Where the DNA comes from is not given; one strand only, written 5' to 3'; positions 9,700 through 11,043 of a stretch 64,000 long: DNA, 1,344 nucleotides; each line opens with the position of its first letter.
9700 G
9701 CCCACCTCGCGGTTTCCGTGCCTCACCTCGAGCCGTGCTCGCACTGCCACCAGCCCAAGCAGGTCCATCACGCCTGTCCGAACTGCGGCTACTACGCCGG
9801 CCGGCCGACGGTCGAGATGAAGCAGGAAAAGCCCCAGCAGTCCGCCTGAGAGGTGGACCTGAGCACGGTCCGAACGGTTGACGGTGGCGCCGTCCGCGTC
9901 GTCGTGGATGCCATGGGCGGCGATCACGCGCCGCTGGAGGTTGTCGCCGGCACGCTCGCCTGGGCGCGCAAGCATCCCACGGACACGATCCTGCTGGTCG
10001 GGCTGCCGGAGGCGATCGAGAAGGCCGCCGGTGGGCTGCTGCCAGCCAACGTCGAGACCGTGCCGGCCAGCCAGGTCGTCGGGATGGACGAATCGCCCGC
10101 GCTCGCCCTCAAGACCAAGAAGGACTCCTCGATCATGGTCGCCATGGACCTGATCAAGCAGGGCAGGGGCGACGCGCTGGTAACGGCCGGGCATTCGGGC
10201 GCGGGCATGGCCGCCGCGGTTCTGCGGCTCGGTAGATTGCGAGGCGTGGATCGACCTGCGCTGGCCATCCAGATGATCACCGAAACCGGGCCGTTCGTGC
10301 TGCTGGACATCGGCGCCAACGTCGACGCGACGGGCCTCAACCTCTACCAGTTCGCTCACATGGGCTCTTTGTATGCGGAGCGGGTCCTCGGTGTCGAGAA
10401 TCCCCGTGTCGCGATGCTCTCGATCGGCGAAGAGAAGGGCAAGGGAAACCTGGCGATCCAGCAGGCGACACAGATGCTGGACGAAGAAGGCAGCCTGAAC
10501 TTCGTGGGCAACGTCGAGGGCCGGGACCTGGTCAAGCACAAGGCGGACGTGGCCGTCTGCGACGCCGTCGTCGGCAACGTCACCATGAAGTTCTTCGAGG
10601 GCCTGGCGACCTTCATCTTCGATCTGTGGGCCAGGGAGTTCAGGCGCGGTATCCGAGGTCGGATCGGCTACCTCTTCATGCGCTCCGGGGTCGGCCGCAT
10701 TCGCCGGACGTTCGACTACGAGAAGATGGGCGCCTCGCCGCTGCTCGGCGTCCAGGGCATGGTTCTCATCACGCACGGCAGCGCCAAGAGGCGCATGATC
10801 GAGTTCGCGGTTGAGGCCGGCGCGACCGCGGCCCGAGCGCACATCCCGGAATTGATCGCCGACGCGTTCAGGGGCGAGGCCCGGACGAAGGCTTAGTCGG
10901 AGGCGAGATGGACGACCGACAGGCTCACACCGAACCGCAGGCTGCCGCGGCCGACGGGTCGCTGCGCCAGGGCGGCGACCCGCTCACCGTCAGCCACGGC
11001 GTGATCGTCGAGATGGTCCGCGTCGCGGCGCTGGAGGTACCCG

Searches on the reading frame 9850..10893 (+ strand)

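Call 46: search_protein_families(library=pfam, proteins=[window:9850-10893:+], max_evalue=0.00001)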
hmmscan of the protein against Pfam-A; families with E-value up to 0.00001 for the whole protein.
window:9850-10893:+ (348 aa): 1 family
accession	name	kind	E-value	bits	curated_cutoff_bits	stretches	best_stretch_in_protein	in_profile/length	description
PF02504.20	FA_synthesis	-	4.6e-92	309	29.1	1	15-332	1-321/324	Fatty acid synthesis protein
